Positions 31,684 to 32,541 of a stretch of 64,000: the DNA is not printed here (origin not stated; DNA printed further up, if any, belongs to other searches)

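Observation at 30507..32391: SMODS/CD-NTase-like nucleotidyltransferase translationally coupled to a 2TM effector-like protein (CBASS-like module)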

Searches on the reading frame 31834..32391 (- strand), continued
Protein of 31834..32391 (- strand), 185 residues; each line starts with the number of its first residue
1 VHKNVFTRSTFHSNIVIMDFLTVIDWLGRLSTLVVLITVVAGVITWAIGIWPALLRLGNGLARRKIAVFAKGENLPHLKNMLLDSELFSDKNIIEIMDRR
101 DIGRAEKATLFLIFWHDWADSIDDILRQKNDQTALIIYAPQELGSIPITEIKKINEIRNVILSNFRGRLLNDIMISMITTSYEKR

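Call 34: search_protein_families(library=padloc, proteins=[L005:6500-7267:+, L003:6512-7513:+, L014:5021-5893:+, L051:6497-7546:+, L050:2228-3166:+, L078:4907-5791:+, L018:4735-5868:+, L013:4900-5862:+, L055:6881-7525:+, L081:1120-2181:+], max_evalue=0.001)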
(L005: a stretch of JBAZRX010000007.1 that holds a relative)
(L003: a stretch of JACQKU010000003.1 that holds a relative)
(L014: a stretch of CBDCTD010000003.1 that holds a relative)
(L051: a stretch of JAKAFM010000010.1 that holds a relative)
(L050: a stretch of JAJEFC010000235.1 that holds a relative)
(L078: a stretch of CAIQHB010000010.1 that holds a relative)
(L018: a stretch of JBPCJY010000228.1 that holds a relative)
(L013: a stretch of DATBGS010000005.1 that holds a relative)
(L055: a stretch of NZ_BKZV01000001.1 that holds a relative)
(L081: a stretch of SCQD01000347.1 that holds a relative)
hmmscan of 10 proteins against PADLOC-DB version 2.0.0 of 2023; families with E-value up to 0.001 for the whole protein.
L005:6500-7267:+ (255 aa): 14 families
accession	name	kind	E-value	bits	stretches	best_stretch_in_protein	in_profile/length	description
PDLC00803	Cyclase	-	3.6e-78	260.7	1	3-255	2-253/253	oligonucleotide-cyclase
PDLC00823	Cyclase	-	1.4e-19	68.8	1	45-240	46-245/285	oligonucleotide-cyclase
PDLC00776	Cyclase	-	1.9e-16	58.3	1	42-236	43-243/287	oligonucleotide-cyclase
PDLC00808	Cyclase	-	7.6e-13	46.4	1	27-228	36-277/325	oligonucleotide-cyclase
PDLC00802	Cyclase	-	2.1e-08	31.7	1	145-245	198-297/332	oligonucleotide-cyclase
PDLC00809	Cyclase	-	4.8e-08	30.9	1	46-243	46-259/295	oligonucleotide-cyclase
PDLC00810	Cyclase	-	1.6e-07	29.1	1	47-240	51-263/335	oligonucleotide-cyclase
PDLC00773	Cyclase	-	1.9e-07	29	1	56-234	67-255/334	oligonucleotide-cyclase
PDLC00769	Cyclase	-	3.2e-07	28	1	23-245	24-253/261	oligonucleotide-cyclase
PDLC00822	Cyclase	-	7e-07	26.9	1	132-229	188-298/375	oligonucleotide-cyclase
PDLC00814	Cyclase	-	2.7e-06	25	1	44-188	50-207/295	oligonucleotide-cyclase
PDLC00790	Cyclase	-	2.3e-05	21.9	1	7-240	40-279/310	oligonucleotide-cyclase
PDLC00818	Cyclase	-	0.00018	19.1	0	110-234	131-253/322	oligonucleotide-cyclase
PDLC00788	Cyclase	-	0.00065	17.3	0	35-71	35-71/297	oligonucleotide-cyclase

L003:6512-7513:+ (333 aa): 37 families (the best 25 are shown)
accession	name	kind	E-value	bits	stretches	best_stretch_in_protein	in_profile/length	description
PDLC00823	Cyclase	-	1.3e-54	183.7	1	5-293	7-279/285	oligonucleotide-cyclase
PDLC00809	Cyclase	-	4.9e-46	155.7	1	2-291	3-288/295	oligonucleotide-cyclase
PDLC00803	Cyclase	-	7.3e-26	89.4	1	1-250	1-228/253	oligonucleotide-cyclase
PDLC00773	Cyclase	-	1.2e-25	88.8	1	31-293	29-292/334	oligonucleotide-cyclase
PDLC00822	Cyclase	-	1.3e-25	88.6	2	1-138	1-129/375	oligonucleotide-cyclase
PDLC00820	Cyclase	-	7e-25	86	1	1-244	1-237/324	oligonucleotide-cyclase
PDLC00818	Cyclase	-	3.9e-24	83.7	1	1-297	1-294/322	oligonucleotide-cyclase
PDLC00808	Cyclase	-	9.8e-22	75.6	1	16-235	18-241/325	oligonucleotide-cyclase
PDLC00790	Cyclase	-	4.2e-21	73.6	1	3-293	37-309/310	oligonucleotide-cyclase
PDLC00779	Cyclase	-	2.3e-19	67.9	1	12-296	16-298/345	oligonucleotide-cyclase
PDLC00805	Cyclase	-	3.9e-19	67.2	1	17-289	37-307/314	oligonucleotide-cyclase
PDLC00793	Cyclase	-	1e-18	65.7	1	2-296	2-298/462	oligonucleotide-cyclase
PDLC00776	Cyclase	-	1.5e-18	65.2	1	2-292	4-280/287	oligonucleotide-cyclase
PDLC00787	Cyclase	-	4.1e-18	63.8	1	1-298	1-304/333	oligonucleotide-cyclase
PDLC00769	Cyclase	-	2.4e-17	61.3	1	1-230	1-214/261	oligonucleotide-cyclase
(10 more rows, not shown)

L014:5021-5893:+ (290 aa): 38 families (the best 25 are shown)
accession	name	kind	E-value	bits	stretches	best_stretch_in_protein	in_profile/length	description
PDLC00822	Cyclase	-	3.6e-93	310.9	2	129-288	182-342/375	oligonucleotide-cyclase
PDLC00773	Cyclase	-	3.1e-68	228.8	1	4-289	4-295/334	oligonucleotide-cyclase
PDLC00810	Cyclase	-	1.3e-44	151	1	2-286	3-294/335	oligonucleotide-cyclase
PDLC00798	Cyclase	-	8.7e-42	141.8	1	1-288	1-295/344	oligonucleotide-cyclase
PDLC00823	Cyclase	-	4.6e-37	126.2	1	6-288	8-281/285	oligonucleotide-cyclase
PDLC00809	Cyclase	-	1.6e-30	104.7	1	4-289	5-293/295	oligonucleotide-cyclase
PDLC00793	Cyclase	-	1e-27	95.4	1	1-290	1-299/462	oligonucleotide-cyclase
PDLC00787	Cyclase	-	2.9e-26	90.6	1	1-288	1-301/333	oligonucleotide-cyclase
PDLC00818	Cyclase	-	2e-23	81.4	2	126-289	142-293/322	oligonucleotide-cyclase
PDLC00786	Cyclase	-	4.5e-21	73.5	1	1-288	1-291/293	oligonucleotide-cyclase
PDLC00808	Cyclase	-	8.8e-21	72.5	1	28-288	36-322/325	oligonucleotide-cyclase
PDLC00803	Cyclase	-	9e-21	72.7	1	20-270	21-246/253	oligonucleotide-cyclase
PDLC00796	Cyclase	-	2.3e-19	68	1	1-288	1-284/432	oligonucleotide-cyclase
PDLC00780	Cyclase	-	1e-18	65.6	2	3-148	9-174/388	oligonucleotide-cyclase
PDLC00802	Cyclase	-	1.6e-18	65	1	95-289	136-329/332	oligonucleotide-cyclase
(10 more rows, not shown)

L051:6497-7546:+ (349 aa): 34 families (the best 25 are shown)
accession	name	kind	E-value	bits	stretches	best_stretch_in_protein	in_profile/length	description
PDLC00823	Cyclase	-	1.5e-50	170.5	1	43-325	32-280/285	oligonucleotide-cyclase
PDLC00809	Cyclase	-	2.1e-43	147.1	1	63-325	42-291/295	oligonucleotide-cyclase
PDLC00776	Cyclase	-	6.8e-28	95.9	1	62-325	42-282/287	oligonucleotide-cyclase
PDLC00820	Cyclase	-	8.9e-27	92.2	1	54-326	35-275/324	oligonucleotide-cyclase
PDLC00773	Cyclase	-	1.9e-26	91.4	1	61-331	43-299/334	oligonucleotide-cyclase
PDLC00808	Cyclase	-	7.2e-26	89.2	1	40-252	27-234/325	oligonucleotide-cyclase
PDLC00803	Cyclase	-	4.5e-25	86.8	1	41-319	22-249/253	oligonucleotide-cyclase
PDLC00786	Cyclase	-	1.7e-24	84.7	1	64-326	47-291/293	oligonucleotide-cyclase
PDLC00793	Cyclase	-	1.3e-23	81.9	1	53-332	34-303/462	oligonucleotide-cyclase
PDLC00802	Cyclase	-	1.5e-22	78.3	2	102-326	114-328/332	oligonucleotide-cyclase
PDLC00810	Cyclase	-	1.3e-21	75.5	1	67-330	50-300/335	oligonucleotide-cyclase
PDLC00790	Cyclase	-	4.2e-21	73.6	1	46-311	58-303/310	oligonucleotide-cyclase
PDLC00785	Cyclase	-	6.6e-21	73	1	69-325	47-320/443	oligonucleotide-cyclase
PDLC00798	Cyclase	-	1.4e-20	72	1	53-337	33-310/344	oligonucleotide-cyclase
PDLC00818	Cyclase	-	1.7e-20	71.8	1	56-334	34-300/322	oligonucleotide-cyclase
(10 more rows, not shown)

L050:2228-3166:+ (312 aa): 8 families
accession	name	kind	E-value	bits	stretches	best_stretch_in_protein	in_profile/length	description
PDLC00914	TRIP13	-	1.1e-129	430.2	1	6-308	3-299/302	TRIP13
PDLC02196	IetA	-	2.3e-13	48.3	1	152-256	181-282/374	-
PDLC00915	TRIP13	-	1.1e-10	39.4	1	76-255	65-240/302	TRIP13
PDLC02195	IetA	-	1.3e-09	35.9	1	150-260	194-301/395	-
PDLC04232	IetA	-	7.6e-06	23.5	1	76-241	118-261/330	-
PDLC04547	PDC-M26A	-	6.1e-05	19.8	1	72-99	330-357/724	-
PDLC04140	mad8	-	0.00014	19.5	0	71-101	24-54/314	mads_8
PDLC04231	IetA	-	0.00067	17.5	0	60-226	103-247/262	-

L078:4907-5791:+ (294 aa): 28 families (the best 25 are shown)
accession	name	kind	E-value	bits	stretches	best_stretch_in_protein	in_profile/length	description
PDLC00987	Cmr6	-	2.6e-49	166.1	1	82-289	6-213/213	Cmr6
PDLC00989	Cmr6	-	5.1e-46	155.6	1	70-289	37-260/264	Cmr6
PDLC01274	Cmr6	-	7.7e-46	154.5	1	88-289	8-188/188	"CAS-III-B,CAS-III-C; effector_G7"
PDLC01452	Cmr6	-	2.8e-44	149.9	1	55-289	15-225/228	"CAS-III-B,CAS-III-C; effector_G7"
PDLC01015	Csm3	-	2.8e-13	49.4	1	114-286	2-178/178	Csm3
PDLC01016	Csm3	-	1.3e-11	43.2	1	111-289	3-189/189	Csm3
PDLC01339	Csm3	-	2.5e-09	36.4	1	115-206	3-93/163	"CAS-III-A,CAS-III-D; effector_G7"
PDLC01613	Csm3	-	4.5e-08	32.2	1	111-289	2-177/177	"CAS-III-A,CAS-III-D; effector_G7"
PDLC01535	Cmr6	-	4.7e-08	31.2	1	127-209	32-110/185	"CAS-III-B,CAS-III-C; effector_G7"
PDLC01441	Cmr4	-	1.3e-07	29.7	1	129-196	26-82/245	"CAS-III-B,CAS-III-C; effector_G7"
PDLC00981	Cmr4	-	7e-07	27.5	1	131-195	27-89/283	CRISPR type III-B/RAMP module RAMP protein Cmr4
PDLC01295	Cmr4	-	9.4e-07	27.3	1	134-195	29-83/256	"CAS-III-B,CAS-III-C; effector_G7"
PDLC02111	Cas7_IIId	-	1e-06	25.9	1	110-194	15-90/417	-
PDLC00988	Cmr6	-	2.7e-06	25.4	0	127-174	32-88/252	Cmr6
PDLC00982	Cmr4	-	5.3e-06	24.4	1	135-193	31-87/281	Cmr4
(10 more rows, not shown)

L018:4735-5868:+ (377 aa): 16 families
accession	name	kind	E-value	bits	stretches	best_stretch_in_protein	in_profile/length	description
PDLC01407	Csm3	-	1.9e-61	206.9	2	112-332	261-479/519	"CAS-III-A,CAS-III-D; effector_G7"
PDLC01013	Csm3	-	4.4e-51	172.6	2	119-328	346-565/650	Csm3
PDLC02109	Cas7_IIId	-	3.5e-43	146.5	2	117-278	268-443/544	-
PDLC01220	gRAMP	-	1.4e-34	116.9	2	126-281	1260-1412/1494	CAS-III-E; effector_UNK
PDLC02114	Cas7_IIId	-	3.6e-30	103.3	2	128-294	287-462/546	-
PDLC02108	Cas7_IIId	-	1.3e-29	101.8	2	108-282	265-436/540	-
PDLC02116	Cas7_IIId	-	2.2e-27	94.1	2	108-293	324-509/617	-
PDLC01016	Csm3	-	3.9e-16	58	1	42-276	3-189/189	Csm3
PDLC01442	Csm3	-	1.2e-14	52.7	1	38-284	10-187/208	"CAS-III-A,CAS-III-D; effector_G7"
PDLC01296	Csm3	-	1.2e-11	43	1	42-155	10-105/192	"CAS-III-A,CAS-III-D; effector_G7"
PDLC01613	Csm3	-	1.8e-09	36.7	1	42-276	2-177/177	"CAS-III-A,CAS-III-D; effector_G7"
PDLC01017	Csm3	-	5.4e-09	34.1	1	65-137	38-97/257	Csm3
PDLC02115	Cas7_IIId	-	3.5e-06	24.4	0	232-284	382-434/486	-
PDLC01015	Csm3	-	4.3e-06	26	1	74-201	28-128/178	Csm3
PDLC01339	Csm3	-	4.1e-05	22.7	1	74-167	19-90/163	"CAS-III-A,CAS-III-D; effector_G7"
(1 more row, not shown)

L013:4900-5862:+ (320 aa): 10 families
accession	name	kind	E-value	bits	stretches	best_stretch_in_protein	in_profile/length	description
PDLC02042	Cas6d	-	1.4e-24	85.3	1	44-318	26-271/271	-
PDLC02044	Cas6d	-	4.6e-23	80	1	20-316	6-256/260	-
PDLC01650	Cas6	-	4.2e-19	67.5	1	188-313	1-102/102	"CAS-I,CAS-II,CAS-III,CAS-IV,CAS-V,CAS-VI; crRNAmaturation"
PDLC01466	Cas6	-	5.4e-18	63.4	1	34-317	10-219/223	"CAS-I,CAS-II,CAS-III,CAS-IV,CAS-V,CAS-VI; crRNAmaturation"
PDLC01200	Cas6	-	4.5e-15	53.6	1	184-314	138-266/273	"CAS-I,CAS-III-B; crRNAmaturation"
PDLC02043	Cas6d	-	8.6e-12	43.4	1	205-314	155-266/273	-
PDLC01781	Cas6_IIIa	-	3.8e-11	41.4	1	185-315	119-238/241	-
PDLC01265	Cas6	-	1.6e-09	36.9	1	69-315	2-178/179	"CAS-I,CAS-II,CAS-III,CAS-IV,CAS-V,CAS-VI; crRNAmaturation"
PDLC01717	typeIV_Cas6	-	1.5e-08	32.5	1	186-314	127-245/259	Cas6_6_IVD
PDLC00956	Cas6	-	5e-08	31.8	1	186-315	83-199/200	CRISPR-associated endoribonuclease Cas6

L055:6881-7525:+ (214 aa): 0 families

L081:1120-2181:+ (353 aa): 6 families
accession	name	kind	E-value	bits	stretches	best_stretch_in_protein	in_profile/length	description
PDLC01477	Cas6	-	1.3e-87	292.1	1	13-325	3-295/296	"CAS-I,CAS-II,CAS-III,CAS-IV,CAS-V,CAS-VI; crRNAmaturation"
PDLC01496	Cas6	-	4.6e-74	247.4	1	15-326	7-280/281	"CAS-I,CAS-II,CAS-III,CAS-IV,CAS-V,CAS-VI; crRNAmaturation"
PDLC01650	Cas6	-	2.5e-16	58.6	1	199-320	2-102/102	"CAS-I,CAS-II,CAS-III,CAS-IV,CAS-V,CAS-VI; crRNAmaturation"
PDLC01373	Cas6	-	1.8e-06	25.8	1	24-216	15-194/289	"CAS-I,CAS-II,CAS-III,CAS-IV,CAS-V,CAS-VI; crRNAmaturation"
PDLC02098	Cas6_IIIa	-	3.4e-06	25.6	1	121-324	54-199/200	-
PDLC01466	Cas6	-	2.1e-05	22.2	1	188-325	106-220/223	"CAS-I,CAS-II,CAS-III,CAS-IV,CAS-V,CAS-VI; crRNAmaturation"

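Call 53: search_protein_families(library=padloc, proteins=[L009:2158-2886:-, L053:7468-8292:+, L044:581-1819:+, L023:6027-7016:+, L008:3896-4960:-, L062:6737-7363:+, L062:7431-8402:-, L010:3715-5292:-, L005:2930-3712:-, L014:3549-5018:+], max_evalue=0.0001)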
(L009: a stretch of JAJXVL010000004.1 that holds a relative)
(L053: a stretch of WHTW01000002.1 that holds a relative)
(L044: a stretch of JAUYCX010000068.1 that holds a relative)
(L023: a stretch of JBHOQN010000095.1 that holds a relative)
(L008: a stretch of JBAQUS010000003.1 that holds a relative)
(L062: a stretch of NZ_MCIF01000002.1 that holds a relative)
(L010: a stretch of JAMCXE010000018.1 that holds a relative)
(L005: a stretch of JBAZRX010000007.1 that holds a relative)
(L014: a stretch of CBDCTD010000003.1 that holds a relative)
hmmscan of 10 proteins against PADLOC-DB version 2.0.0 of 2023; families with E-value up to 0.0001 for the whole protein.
L009:2158-2886:- (242 aa): 0 families

L053:7468-8292:+ (274 aa): 7 families
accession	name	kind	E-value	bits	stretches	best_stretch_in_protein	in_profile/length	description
PDLC00865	E2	-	5.3e-26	89.4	1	108-255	64-200/219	E2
PDLC00872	E2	-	1.1e-24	85.1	1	37-255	9-197/216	E2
PDLC00871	E2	-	3.1e-18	64.4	1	124-254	80-198/241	E2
PDLC00870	E2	-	3.5e-08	31.7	1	125-247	82-192/223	E2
PDLC00861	E2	-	6e-08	30.5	1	108-252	70-202/232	E2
PDLC00833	E1-E2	-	1e-07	29.7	1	105-256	62-202/222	E1-E2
PDLC00859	E2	-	2.1e-07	28.7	1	109-244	66-191/221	E2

L044:581-1819:+ (412 aa): 14 families
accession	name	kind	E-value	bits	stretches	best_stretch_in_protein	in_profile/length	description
PDLC02926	HTH_VI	-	3.3e-14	50.9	1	3-62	2-61/92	-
PDLC00895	JAB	-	2.6e-08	31.6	1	118-233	13-129/162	JAB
PDLC00891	JAB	-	3.2e-08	31.2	1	131-222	30-120/159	JAB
PDLC00890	JAB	-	5.3e-08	30.5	1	130-239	27-137/157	JAB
PDLC04142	capH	-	7.2e-08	31.4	1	2-61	6-65/103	capH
PDLC04775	PDC-M69A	-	1.1e-07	30.3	1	2-63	7-68/113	-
PDLC03947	RmrA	-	1e-06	25.9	1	3-59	12-68/383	-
PDLC00898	JAB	-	5.6e-06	24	1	131-220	36-124/162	JAB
PDLC03954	RmrA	-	8.6e-06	22.9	1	4-61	12-69/380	-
PDLC03665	Control_protein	-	9e-06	23.9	1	3-64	9-71/77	control protein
PDLC00902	JAB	-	1.1e-05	23.2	1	130-224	32-128/159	JAB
PDLC00889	JAB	-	5.4e-05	20.8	0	130-222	36-129/168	JAB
PDLC03943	RmrA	-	5.6e-05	20.4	1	4-59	4-59/370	-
PDLC03949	RmrA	-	6.3e-05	20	1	7-69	7-69/363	-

L023:6027-7016:+ (329 aa): 6 families
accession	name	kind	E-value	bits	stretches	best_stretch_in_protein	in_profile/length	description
PDLC04135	mad3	-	4.1e-30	103.6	2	139-227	248-339/374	mads_3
PDLC02980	AriA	-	8.7e-14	50.2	1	120-210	183-298/304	-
PDLC04140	mad8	-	1.2e-13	49.2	1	40-211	15-233/314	mads_8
PDLC02914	ATPase-Toprim_I-B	-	2.1e-05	21.9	0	170-210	202-243/443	-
PDLC04213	HEC-02A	-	2.3e-05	22.1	0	169-210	225-271/337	-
PDLC04214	HEC-02A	-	4.1e-05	21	0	172-210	239-277/338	-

L008:3896-4960:- (354 aa): 63 families (the best 25 are shown)
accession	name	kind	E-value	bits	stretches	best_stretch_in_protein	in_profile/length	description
PDLC03378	MTase_II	-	2.5e-79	265.1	1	5-352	4-333/344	Type II methyltransferase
PDLC03234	MTase_II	-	7.9e-75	250.4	2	5-199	6-204/375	Type II methyltransferase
PDLC03272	MTase_II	-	4.9e-73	244.6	1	4-351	75-392/407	Type II methyltransferase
PDLC00026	DruM2|DruM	-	4.1e-69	231.7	1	5-352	6-321/336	DNA cytosine methylase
PDLC03326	MTase_II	-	1.3e-64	216.9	2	4-173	5-181/412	Type II methyltransferase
PDLC03237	MTase_II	-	3.8e-60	201.9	2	7-176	797-977/1036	Type II methyltransferase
PDLC00027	DruM2|DruM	-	4.4e-60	201.9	2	5-168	13-172/361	DNA cytosine methylase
PDLC03307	MTase_II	-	2.9e-59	199.2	2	5-131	2-127/382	Type II methyltransferase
PDLC00033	DruM2|DruM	-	1.7e-56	190.1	2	6-169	24-192/368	DNA cytosine methylase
PDLC02650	DrmMII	-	2.8e-54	182.7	3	5-120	10-138/435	DrmMII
PDLC00031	DruM2|DruM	-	4.4e-53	178.7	2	6-168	14-172/361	DNA cytosine methylase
PDLC00030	DruM2|DruM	-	1.5e-48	163.9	2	5-170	7-187/380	DNA cytosine methylase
PDLC03270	MTase_II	-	2.8e-46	156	2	5-171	2-165/309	Type II methyltransferase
PDLC00029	DruM2|DruM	-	1.4e-45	154.1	2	7-169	8-167/329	DNA cytosine methylase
PDLC02649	DrmMII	-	1.6e-45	153.9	3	56-198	106-248/422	DrmMII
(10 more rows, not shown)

L062:6737-7363:+ (208 aa): 0 families

L062:7431-8402:- (323 aa): 0 families

L010:3715-5292:- (525 aa): 28 families (the best 25 are shown)
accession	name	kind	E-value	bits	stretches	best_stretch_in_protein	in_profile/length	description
PDLC03249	MTase_II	-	3.2e-229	760.2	1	4-523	15-538/541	Type II methyltransferase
PDLC03322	MTase_II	-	3.3e-17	60.5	1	85-196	28-133/446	Type II methyltransferase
PDLC03380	MTase_II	-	5.5e-16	56.7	1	84-187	22-116/393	Type II methyltransferase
PDLC03364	MTase_II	-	8.6e-15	52.6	1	87-180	26-111/380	Type II methyltransferase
PDLC03224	MTase_II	-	4.8e-14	50.1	1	90-196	64-164/481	Type II methyltransferase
PDLC03353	MTase_II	-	1.2e-13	49.2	1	124-171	205-252/260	Type II methyltransferase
PDLC03369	MTase_II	-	2.4e-10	37.8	1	92-181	113-196/532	Type II methyltransferase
PDLC03377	MTase_II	-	3.5e-10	37.1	1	89-261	91-252/504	Type II methyltransferase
PDLC03360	MTase_II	-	7.2e-10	36.4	1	130-186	67-123/441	Type II methyltransferase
PDLC03387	MTase_II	-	1.5e-09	35.4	1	96-166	207-272/289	Type II methyltransferase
PDLC03371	MTase_II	-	1e-08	33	1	126-174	209-257/260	Type II methyltransferase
PDLC03239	MTase_II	-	5.1e-08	30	1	86-192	58-157/442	Type II methyltransferase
PDLC03295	MTase_II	-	6.9e-08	30.3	1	64-168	174-265/292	Type II methyltransferase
PDLC03299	MTase_II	-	1e-07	29.8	1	126-185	214-276/296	Type II methyltransferase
PDLC03351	MTase_II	-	1.3e-07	29.2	1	96-183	124-202/348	Type II methyltransferase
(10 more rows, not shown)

L005:2930-3712:- (260 aa): 3 families
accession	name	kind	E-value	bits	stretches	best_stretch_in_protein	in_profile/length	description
PDLC03482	REase_II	-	2e-20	71.6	1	33-250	51-268/274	Type II restriction enzyme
PDLC03509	REase_II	-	6.5e-17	59.8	1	45-242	62-265/370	Type II restriction enzyme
PDLC03421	REase_II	-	3.5e-08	31.4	1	49-246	55-253/264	Type II restriction enzyme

L014:3549-5018:+ (489 aa): 28 families (the best 25 are shown)
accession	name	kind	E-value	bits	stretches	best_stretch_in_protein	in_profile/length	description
PDLC00829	E1-E2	-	1.3e-27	94.9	1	189-350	165-326/426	E1-E2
PDLC00828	E1-E2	-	3.5e-27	93.7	1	190-357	170-338/431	E1-E2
PDLC00855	E1-E2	-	2.4e-23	81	1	118-393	230-506/579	E1-E2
PDLC00844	E1-E2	-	9.4e-20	68.7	1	158-302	240-383/489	E1-E2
PDLC00847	E1-E2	-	2.7e-19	66.9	1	188-334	279-420/523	E1-E2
PDLC00836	E1-E2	-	3.7e-19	66.7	1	191-312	337-458/602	E1-E2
PDLC00837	E1-E2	-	4.4e-19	66.7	1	168-344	300-480/593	E1-E2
PDLC00850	E1-E2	-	1.1e-18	65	1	163-316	284-438/566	E1-E2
PDLC00832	E1-E2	-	2.4e-16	57.1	1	190-296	333-438/588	E1-E2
PDLC00851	E1-E2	-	3.6e-15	53.8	1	195-301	240-345/491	E1-E2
PDLC00849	E1-E2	-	4.6e-13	46.7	1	195-294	333-431/582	E1-E2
PDLC00848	E1-E2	-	8.9e-13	45.4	1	193-295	372-473/607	E1-E2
PDLC00856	E1-E2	-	2.1e-12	44.3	1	195-292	322-417/573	E1-E2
PDLC00830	E1-E2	-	3.7e-12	43.3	1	192-344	307-458/551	E1-E2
PDLC00835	E1-E2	-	6.1e-12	42.7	1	178-324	358-500/778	E1-E2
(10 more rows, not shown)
